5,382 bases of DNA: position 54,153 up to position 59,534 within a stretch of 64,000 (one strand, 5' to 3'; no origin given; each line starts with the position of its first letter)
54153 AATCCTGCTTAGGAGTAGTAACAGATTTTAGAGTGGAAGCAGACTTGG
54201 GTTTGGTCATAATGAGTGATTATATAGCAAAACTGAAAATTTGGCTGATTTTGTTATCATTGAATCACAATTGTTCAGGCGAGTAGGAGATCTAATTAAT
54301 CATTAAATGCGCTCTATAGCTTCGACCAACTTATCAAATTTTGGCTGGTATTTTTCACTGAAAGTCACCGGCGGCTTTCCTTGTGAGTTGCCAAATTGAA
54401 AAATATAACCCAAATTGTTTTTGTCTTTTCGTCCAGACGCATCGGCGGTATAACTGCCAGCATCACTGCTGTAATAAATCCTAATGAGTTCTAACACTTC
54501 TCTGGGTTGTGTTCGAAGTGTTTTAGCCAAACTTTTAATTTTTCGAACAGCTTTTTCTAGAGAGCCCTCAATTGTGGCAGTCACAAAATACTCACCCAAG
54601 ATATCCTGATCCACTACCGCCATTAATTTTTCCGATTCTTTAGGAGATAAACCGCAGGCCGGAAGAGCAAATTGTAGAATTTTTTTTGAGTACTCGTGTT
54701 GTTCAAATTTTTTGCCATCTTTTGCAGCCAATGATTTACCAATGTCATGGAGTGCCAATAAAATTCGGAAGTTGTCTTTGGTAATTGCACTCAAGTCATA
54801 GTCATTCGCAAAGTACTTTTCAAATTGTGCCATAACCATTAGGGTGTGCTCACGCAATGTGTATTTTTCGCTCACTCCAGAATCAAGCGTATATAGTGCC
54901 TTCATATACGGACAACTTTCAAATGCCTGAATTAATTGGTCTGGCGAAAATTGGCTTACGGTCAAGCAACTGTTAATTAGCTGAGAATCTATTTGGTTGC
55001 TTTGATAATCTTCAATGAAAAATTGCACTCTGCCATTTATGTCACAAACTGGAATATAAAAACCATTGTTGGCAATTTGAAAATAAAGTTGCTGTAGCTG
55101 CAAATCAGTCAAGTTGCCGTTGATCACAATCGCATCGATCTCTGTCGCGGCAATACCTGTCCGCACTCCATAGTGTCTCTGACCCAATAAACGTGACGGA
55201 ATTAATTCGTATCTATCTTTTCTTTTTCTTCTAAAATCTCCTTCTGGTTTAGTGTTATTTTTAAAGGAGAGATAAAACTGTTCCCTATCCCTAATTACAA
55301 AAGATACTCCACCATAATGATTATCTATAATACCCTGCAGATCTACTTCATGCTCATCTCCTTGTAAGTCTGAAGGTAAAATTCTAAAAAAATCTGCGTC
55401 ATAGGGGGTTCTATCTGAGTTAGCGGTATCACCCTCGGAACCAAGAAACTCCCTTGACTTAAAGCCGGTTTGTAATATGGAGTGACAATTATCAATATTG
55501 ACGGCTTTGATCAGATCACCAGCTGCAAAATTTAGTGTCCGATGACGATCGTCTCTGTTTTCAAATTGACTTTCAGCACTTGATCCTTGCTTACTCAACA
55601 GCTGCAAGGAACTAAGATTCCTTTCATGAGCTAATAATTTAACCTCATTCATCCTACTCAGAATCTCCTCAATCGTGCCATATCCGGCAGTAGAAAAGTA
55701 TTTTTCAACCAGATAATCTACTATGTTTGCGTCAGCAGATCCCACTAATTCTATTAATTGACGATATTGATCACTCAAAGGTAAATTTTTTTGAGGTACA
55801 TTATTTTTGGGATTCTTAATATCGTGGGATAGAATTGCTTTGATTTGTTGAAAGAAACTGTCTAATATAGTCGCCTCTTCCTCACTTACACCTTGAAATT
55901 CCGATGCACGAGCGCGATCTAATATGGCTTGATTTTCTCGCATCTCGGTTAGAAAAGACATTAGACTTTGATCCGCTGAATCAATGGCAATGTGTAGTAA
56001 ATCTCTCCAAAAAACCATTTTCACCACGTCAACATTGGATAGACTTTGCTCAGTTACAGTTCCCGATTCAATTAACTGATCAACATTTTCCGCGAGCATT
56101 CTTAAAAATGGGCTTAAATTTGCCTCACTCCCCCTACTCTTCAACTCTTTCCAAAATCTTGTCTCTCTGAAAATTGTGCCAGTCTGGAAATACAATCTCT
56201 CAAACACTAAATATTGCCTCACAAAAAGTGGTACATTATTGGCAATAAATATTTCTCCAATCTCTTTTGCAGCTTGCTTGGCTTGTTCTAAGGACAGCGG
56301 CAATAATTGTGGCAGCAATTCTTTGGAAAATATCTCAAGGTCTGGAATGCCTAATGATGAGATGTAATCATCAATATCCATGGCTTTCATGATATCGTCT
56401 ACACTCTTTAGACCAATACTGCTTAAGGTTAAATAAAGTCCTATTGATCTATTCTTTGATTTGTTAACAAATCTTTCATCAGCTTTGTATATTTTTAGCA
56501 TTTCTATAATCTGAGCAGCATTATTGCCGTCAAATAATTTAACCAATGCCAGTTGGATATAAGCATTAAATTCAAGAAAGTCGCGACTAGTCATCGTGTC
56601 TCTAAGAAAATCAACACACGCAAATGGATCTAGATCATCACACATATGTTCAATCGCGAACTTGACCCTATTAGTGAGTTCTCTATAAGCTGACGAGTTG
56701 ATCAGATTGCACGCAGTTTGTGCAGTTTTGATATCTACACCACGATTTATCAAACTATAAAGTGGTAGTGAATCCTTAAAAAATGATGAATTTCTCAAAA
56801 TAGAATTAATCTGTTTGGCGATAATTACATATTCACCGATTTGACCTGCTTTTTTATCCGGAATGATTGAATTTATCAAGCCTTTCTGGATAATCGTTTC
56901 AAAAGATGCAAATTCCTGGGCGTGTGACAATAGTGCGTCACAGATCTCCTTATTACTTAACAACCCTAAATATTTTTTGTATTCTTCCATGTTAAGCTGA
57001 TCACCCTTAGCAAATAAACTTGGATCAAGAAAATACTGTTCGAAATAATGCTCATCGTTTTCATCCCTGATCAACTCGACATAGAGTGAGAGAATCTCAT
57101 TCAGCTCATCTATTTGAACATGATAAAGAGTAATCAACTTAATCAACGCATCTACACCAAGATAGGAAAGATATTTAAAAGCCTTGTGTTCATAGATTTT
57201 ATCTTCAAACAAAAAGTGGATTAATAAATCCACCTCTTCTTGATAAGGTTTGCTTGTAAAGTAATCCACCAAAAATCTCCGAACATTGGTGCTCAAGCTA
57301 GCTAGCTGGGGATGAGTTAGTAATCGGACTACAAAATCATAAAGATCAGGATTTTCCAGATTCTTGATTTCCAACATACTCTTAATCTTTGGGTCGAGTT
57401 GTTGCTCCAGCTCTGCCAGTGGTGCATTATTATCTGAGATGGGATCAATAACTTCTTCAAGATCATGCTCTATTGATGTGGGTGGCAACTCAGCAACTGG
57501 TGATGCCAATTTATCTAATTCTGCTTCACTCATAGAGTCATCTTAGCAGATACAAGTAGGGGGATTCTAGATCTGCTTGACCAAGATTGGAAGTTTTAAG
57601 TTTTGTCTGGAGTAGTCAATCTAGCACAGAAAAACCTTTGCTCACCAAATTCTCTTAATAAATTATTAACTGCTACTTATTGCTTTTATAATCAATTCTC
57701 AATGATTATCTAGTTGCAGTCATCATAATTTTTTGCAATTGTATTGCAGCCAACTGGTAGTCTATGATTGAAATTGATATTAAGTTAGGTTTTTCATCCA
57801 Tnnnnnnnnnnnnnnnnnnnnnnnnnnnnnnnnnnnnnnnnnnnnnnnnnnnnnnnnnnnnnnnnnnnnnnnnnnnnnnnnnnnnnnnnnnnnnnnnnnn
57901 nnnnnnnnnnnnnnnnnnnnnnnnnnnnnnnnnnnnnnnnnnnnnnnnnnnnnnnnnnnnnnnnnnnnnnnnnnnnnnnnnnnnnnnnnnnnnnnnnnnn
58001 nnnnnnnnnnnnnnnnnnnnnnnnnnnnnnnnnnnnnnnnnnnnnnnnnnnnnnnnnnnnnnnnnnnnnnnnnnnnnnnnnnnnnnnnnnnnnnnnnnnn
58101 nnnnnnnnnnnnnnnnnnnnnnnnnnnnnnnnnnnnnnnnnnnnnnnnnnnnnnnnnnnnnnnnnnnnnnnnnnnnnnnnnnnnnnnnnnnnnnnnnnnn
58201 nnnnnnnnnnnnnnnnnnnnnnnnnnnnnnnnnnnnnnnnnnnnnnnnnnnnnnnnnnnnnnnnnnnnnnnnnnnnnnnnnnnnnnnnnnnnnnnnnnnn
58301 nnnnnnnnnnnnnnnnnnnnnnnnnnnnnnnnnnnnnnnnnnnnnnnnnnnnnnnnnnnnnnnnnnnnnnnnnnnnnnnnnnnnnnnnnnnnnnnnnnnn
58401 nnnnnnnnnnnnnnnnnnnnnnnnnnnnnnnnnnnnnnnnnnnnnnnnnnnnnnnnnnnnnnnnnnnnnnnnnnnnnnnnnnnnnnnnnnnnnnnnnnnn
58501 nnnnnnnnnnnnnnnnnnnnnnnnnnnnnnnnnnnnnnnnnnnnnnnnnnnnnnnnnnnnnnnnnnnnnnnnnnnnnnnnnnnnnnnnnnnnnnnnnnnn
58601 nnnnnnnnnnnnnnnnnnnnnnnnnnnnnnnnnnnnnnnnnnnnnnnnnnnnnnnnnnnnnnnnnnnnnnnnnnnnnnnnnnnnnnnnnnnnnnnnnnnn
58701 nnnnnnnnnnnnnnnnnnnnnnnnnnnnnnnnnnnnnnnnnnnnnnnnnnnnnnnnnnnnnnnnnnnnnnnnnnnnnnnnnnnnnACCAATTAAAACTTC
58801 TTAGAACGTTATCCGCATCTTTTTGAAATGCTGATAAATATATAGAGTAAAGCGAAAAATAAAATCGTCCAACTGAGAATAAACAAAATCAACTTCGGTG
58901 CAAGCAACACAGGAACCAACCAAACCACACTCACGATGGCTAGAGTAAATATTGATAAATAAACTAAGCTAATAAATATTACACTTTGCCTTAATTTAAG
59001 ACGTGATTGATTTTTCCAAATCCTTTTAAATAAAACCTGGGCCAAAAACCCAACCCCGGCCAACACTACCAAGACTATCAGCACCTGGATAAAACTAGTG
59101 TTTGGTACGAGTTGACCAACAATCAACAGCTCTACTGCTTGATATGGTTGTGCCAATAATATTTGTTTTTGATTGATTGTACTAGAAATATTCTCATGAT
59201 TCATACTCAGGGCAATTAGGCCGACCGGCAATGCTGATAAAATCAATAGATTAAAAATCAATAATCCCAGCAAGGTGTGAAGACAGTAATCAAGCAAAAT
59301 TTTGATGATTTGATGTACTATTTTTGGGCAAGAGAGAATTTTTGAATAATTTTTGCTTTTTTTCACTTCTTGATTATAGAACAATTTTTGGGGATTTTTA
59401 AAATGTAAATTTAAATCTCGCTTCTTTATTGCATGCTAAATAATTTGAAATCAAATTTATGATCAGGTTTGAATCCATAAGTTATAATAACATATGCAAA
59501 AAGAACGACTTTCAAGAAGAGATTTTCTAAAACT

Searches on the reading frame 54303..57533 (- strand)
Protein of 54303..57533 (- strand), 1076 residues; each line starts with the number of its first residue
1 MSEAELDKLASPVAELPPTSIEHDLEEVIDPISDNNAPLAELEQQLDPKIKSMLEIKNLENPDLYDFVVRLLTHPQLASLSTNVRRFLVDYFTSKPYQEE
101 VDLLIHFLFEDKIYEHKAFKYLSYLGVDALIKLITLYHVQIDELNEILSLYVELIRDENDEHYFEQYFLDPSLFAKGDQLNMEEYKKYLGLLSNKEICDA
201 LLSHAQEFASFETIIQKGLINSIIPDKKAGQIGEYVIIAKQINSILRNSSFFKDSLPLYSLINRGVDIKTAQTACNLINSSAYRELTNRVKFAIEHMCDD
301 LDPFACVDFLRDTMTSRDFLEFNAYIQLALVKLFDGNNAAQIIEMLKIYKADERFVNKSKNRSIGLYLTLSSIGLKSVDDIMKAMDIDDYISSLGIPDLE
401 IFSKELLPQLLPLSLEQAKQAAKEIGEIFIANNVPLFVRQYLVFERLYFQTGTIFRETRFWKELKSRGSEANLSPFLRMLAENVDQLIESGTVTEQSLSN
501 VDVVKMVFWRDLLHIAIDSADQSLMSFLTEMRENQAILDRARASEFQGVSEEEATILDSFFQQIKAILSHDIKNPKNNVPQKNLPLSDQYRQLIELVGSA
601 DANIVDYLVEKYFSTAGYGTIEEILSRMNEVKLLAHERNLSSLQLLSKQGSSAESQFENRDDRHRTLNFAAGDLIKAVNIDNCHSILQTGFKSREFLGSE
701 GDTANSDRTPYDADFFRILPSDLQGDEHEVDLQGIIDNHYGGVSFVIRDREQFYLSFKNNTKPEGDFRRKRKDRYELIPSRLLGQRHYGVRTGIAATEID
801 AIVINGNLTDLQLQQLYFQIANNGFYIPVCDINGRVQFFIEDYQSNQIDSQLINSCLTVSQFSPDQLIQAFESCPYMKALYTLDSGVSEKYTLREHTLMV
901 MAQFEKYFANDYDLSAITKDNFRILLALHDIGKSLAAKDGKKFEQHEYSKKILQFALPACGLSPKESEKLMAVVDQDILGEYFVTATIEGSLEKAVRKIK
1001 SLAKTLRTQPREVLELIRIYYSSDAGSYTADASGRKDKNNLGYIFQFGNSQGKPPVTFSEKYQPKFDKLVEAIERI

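Call 3: search_protein_families(library=pfam, proteins=[window:54303-57533:-], max_evalue=0.1)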
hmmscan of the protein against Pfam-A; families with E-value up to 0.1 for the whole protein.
window:54303-57533:- (1076 aa): 0 families

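Call 4: search_protein_families(library=ncbifam, proteins=[window:54303-57533:-], max_evalue=0.1)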
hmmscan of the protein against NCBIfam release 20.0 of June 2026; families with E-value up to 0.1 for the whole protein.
window:54303-57533:- (1076 aa): 1 family
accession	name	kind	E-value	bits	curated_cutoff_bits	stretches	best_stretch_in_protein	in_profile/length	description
TIGR01596.1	cas3_HD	equivalog_domain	0.0059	16.7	43.45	1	893-934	1-45/178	CRISPR-associated endonuclease Cas3''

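Call 40: search_protein_families(library=pfam, proteins=[P0034, P0035, P0036, P0037, P0038, P0039], max_evalue=0.1)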
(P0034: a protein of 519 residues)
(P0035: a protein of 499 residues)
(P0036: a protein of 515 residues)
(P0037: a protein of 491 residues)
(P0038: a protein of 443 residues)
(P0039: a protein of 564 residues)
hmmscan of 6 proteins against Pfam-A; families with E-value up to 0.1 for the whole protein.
P0034 (519 aa): 0 families

P0035 (499 aa): 1 family
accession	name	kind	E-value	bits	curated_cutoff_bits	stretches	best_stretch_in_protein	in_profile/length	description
PF23794.1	Phage_Gp84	-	0.089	13.2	27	0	34-65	14-45/66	Mycobacterium phage Gp84-like protein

P0036 (515 aa): 0 families

P0037 (491 aa): 0 families

P0038 (443 aa): 0 families

P0039 (564 aa): 0 families

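Call 61: search_protein_families(library=padloc, proteins=[window:54303-57533:-], max_evalue=0.01)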
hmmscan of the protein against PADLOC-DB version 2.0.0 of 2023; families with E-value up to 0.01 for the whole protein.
window:54303-57533:- (1076 aa): 2 families
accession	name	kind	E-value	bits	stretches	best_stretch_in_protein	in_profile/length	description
PDLC01254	Cas3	-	1.6e-05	23.1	1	888-934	4-45/164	CAS-I; effector_G3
PDLC00940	Cas3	-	0.0016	16.7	1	893-934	1-45/178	CRISPR-associated endonuclease Cas3-HD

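Call 62: search_protein_families(library=phrogs, proteins=[window:54303-57533:-], max_evalue=0.01)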
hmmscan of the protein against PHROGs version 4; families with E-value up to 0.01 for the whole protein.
window:54303-57533:- (1076 aa): 1 family
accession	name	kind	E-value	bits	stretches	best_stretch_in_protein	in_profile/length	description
phrog_6931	-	unknown function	0.00098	19.4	1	892-949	35-93/343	-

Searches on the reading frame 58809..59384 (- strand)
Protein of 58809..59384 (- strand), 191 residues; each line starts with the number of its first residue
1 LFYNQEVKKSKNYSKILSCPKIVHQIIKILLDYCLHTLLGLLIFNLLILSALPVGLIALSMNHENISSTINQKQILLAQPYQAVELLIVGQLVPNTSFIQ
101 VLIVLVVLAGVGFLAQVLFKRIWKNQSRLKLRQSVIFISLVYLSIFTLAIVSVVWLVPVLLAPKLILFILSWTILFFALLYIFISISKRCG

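Call 3: search_protein_families(library=pfam, proteins=[window:58809-59384:-], max_evalue=0.1)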
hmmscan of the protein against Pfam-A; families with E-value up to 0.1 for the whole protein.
window:58809-59384:- (191 aa): 1 family
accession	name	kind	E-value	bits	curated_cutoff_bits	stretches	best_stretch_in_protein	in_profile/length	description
PF02459.20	Adeno_terminal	-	0.064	12.2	27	1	97-133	420-456/548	Adenoviral DNA terminal protein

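Call 4: search_protein_families(library=ncbifam, proteins=[window:58809-59384:-], max_evalue=0.1)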
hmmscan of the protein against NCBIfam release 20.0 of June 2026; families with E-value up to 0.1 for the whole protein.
window:58809-59384:- (191 aa): 0 families

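Call 40: search_protein_families(library=pfam, proteins=[P0034, P0035, P0036, P0037, P0038, P0039], max_evalue=0.1)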
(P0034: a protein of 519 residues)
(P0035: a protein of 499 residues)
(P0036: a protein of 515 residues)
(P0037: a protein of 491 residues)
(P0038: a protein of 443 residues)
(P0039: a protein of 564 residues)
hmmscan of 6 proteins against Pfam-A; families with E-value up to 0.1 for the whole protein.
P0034 (519 aa): 0 families

P0035 (499 aa): 1 family
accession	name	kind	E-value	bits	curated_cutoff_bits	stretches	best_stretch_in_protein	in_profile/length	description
PF23794.1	Phage_Gp84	-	0.089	13.2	27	0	34-65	14-45/66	Mycobacterium phage Gp84-like protein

P0036 (515 aa): 0 families

P0037 (491 aa): 0 families

P0038 (443 aa): 0 families

P0039 (564 aa): 0 families

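Call 61: search_protein_families(library=padloc, proteins=[window:58809-59384:-], max_evalue=0.01)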
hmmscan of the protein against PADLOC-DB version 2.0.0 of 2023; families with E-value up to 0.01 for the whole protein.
window:58809-59384:- (191 aa): 0 families

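Call 62: search_protein_families(library=phrogs, proteins=[window:58809-59384:-], max_evalue=0.01)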
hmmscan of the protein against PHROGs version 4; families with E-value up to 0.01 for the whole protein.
window:58809-59384:- (191 aa): 0 families
